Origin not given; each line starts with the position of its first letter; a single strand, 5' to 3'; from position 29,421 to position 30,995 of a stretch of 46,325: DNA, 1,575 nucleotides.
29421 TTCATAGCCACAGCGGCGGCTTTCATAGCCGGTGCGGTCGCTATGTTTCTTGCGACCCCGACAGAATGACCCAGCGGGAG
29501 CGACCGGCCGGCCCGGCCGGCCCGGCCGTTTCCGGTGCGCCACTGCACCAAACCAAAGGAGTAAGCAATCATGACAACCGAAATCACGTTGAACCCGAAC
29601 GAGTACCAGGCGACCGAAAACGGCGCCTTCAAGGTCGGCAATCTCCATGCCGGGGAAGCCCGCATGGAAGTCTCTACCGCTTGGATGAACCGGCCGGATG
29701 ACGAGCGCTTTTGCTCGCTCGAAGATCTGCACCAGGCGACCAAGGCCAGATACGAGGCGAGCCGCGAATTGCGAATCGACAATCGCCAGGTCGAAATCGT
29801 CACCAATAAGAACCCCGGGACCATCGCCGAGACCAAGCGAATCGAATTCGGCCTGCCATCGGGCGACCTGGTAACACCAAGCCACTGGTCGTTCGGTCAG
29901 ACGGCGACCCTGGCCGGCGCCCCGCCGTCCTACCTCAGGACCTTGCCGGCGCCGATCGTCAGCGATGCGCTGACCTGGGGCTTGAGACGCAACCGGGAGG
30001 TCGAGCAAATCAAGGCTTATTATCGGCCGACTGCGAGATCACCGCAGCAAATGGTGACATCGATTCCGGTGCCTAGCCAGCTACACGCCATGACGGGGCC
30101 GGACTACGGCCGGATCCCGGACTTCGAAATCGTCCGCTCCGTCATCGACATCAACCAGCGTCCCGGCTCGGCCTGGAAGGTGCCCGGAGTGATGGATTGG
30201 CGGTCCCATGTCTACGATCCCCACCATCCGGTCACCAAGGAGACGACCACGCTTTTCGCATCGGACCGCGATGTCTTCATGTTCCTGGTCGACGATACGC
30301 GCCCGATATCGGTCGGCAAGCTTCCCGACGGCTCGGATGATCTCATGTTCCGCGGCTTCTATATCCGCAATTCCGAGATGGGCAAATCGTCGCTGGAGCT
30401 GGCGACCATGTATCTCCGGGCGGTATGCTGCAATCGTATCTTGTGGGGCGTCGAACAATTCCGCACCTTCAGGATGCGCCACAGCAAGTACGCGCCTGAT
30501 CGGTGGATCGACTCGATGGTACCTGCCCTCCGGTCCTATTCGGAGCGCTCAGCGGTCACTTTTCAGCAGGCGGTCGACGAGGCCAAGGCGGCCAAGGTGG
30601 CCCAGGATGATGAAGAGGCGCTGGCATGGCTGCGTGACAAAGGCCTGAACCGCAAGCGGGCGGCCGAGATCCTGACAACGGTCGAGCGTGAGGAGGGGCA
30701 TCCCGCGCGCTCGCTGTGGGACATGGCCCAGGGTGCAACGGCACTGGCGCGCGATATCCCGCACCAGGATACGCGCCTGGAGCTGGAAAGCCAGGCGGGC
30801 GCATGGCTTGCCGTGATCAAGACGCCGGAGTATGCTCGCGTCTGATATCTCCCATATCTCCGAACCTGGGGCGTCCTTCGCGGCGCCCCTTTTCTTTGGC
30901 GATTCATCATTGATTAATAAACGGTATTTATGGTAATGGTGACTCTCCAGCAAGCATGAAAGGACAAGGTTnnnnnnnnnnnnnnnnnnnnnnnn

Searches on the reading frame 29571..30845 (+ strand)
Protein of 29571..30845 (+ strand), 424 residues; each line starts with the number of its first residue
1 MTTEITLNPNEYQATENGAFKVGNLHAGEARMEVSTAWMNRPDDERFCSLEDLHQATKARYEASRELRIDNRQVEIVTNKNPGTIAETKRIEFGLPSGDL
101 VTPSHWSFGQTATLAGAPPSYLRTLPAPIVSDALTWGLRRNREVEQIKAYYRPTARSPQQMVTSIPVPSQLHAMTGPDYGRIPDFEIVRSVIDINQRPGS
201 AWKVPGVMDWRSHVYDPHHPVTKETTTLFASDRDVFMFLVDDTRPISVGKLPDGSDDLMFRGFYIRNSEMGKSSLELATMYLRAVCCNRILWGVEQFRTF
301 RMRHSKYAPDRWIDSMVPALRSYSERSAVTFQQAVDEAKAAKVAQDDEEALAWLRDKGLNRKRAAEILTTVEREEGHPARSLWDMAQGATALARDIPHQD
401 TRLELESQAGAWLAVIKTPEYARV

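Call 8: search_protein_families(library=pfam, max_evalue=0.1, proteins=[window:29571-30845:+])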
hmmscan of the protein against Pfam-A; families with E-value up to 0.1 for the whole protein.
window:29571-30845:+ (424 aa): 1 family
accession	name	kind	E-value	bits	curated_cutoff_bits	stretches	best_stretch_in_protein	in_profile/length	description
PF06067.16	DUF932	-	2.6e-06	27.8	23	1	256-415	59-199/227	Domain of unknown function (DUF932)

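Call 9: search_protein_families(library=phrogs, max_evalue=0.1, proteins=[window:29571-30845:+])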
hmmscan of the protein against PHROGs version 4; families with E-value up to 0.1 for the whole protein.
window:29571-30845:+ (424 aa): 1 family
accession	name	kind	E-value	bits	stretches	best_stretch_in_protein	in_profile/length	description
phrog_1362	-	unknown function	1.8e-47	163.3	1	41-413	3-383/391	-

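Call 20: find_related_loci(query=window:29571-30845:+, collection=viral_contigs, flank=10000)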
Query window:29571-30845:+ (424 aa) in viral_contigs; peptide patterns used: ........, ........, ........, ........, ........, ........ (x = any residue, [..] = any of these).
46 stretches matched a pattern; 45 encode a relative of the query (tblastn E <= 1e-3); 45 distinct loci.
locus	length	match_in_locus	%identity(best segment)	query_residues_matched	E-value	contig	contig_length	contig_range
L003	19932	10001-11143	54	20-413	5e-139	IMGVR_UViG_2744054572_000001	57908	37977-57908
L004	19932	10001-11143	54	20-413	2e-138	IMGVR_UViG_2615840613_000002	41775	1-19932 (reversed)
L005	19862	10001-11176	47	10-413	2e-124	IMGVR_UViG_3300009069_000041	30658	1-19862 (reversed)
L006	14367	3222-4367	57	19-413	1e-144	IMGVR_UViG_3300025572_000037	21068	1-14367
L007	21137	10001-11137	50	17-409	1e-123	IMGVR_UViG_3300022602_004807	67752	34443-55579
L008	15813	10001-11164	48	21-413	8e-117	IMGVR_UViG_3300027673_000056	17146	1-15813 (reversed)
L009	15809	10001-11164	48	21-413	8e-117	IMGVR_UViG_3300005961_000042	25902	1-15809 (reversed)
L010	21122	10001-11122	48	33-413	6e-112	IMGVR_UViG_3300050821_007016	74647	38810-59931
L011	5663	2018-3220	46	19-413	3e-111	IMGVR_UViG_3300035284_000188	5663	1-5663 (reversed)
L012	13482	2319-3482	53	13-413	1e-135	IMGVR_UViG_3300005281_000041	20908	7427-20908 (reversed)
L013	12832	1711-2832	46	33-413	2e-107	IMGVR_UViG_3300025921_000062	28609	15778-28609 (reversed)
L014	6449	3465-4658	46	19-410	8e-107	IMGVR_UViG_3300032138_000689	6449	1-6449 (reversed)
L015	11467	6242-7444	43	1-416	2e-102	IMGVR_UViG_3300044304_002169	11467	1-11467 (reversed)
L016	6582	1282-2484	43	1-416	2e-102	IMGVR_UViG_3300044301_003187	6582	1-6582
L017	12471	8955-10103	43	16-413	2e-102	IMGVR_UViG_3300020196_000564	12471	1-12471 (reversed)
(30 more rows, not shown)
